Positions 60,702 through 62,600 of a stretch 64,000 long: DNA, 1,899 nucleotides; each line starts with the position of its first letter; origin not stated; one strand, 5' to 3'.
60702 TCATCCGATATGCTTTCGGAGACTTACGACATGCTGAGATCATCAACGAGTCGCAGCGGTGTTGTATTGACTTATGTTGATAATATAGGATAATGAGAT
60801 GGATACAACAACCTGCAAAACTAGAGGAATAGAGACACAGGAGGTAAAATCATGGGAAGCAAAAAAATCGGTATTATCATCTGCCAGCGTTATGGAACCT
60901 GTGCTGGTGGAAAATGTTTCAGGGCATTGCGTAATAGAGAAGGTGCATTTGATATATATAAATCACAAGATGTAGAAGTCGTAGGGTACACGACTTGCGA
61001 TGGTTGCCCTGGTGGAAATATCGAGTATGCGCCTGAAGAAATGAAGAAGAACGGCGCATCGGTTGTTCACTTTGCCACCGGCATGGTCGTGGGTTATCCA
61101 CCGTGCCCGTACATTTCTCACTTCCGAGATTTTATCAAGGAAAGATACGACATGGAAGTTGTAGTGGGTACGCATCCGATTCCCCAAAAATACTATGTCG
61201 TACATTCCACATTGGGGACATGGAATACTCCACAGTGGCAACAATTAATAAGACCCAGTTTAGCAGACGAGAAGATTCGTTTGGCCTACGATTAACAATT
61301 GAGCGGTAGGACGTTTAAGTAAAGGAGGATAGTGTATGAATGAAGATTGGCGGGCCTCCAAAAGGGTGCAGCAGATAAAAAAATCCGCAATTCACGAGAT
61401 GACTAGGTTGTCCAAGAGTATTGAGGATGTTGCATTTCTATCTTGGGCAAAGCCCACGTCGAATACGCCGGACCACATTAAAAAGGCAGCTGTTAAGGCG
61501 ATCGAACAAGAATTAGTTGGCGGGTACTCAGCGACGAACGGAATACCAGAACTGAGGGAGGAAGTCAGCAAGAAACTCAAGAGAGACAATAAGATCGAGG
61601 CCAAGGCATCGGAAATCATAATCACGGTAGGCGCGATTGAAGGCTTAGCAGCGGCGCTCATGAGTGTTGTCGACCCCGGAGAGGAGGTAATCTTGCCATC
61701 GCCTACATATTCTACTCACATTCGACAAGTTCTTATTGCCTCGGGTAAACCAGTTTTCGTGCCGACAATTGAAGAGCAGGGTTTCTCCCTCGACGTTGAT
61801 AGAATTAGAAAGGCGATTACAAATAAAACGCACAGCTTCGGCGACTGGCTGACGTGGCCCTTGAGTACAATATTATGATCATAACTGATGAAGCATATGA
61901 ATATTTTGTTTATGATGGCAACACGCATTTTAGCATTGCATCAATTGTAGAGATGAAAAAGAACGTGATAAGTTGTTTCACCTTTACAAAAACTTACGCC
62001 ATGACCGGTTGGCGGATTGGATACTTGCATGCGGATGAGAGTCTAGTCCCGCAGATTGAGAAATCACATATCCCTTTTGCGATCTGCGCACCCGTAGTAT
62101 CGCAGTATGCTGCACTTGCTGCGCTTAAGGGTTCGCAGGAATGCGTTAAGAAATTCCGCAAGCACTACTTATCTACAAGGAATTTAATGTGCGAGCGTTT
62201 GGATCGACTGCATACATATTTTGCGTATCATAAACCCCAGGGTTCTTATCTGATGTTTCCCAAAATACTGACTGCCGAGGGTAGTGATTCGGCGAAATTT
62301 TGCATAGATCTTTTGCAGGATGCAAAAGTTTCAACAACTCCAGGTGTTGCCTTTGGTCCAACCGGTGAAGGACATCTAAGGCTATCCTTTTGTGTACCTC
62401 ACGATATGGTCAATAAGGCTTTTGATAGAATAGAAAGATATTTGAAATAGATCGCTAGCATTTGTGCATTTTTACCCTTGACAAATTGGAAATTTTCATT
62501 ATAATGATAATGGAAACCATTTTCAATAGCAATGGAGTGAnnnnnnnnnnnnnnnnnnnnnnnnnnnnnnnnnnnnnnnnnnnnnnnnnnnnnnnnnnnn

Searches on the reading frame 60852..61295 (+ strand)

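Call 3: search_protein_families(library=pfam, proteins=[window:60852-61295:+], max_evalue=0.01)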
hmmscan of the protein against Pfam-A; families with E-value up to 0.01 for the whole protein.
window:60852-61295:+ (147 aa): 1 family
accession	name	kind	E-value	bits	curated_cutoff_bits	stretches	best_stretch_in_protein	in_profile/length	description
PF08821.16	CGGC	-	1.6e-29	102.6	27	1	5-108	1-106/106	CGGC domain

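Call 4: search_protein_families(library=ncbifam, proteins=[window:60852-61295:+], max_evalue=0.01)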
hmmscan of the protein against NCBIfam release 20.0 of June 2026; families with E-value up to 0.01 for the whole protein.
window:60852-61295:+ (147 aa): 0 families

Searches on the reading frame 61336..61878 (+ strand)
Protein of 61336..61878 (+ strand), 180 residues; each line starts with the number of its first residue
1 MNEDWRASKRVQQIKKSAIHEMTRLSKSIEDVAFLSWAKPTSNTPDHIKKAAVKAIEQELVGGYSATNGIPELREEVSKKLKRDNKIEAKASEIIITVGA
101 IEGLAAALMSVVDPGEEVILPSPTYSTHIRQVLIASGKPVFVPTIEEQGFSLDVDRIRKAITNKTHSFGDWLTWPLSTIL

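Call 3: search_protein_families(library=pfam, proteins=[window:61336-61878:+], max_evalue=0.01)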
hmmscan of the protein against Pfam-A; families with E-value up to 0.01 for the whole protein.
window:61336-61878:+ (180 aa): 2 families
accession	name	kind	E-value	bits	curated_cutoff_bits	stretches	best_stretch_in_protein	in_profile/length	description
PF00155.27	Aminotran_1_2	-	3.3e-20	73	19.7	1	42-164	13-140/361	Aminotransferase class I and II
PF01041.23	DegT_DnrJ_EryC1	-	1.1e-07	31.8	19.8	1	99-166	47-114/360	DegT/DnrJ/EryC1/StrS aminotransferase family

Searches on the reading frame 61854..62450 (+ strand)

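Call 3: search_protein_families(library=pfam, proteins=[window:61854-62450:+], max_evalue=0.01)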
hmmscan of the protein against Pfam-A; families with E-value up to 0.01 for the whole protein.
window:61854-62450:+ (198 aa): 1 family
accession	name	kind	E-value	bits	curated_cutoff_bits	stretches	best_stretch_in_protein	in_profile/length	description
PF00155.27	Aminotran_1_2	-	1.8e-28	100.2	19.7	1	3-193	176-361/361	Aminotransferase class I and II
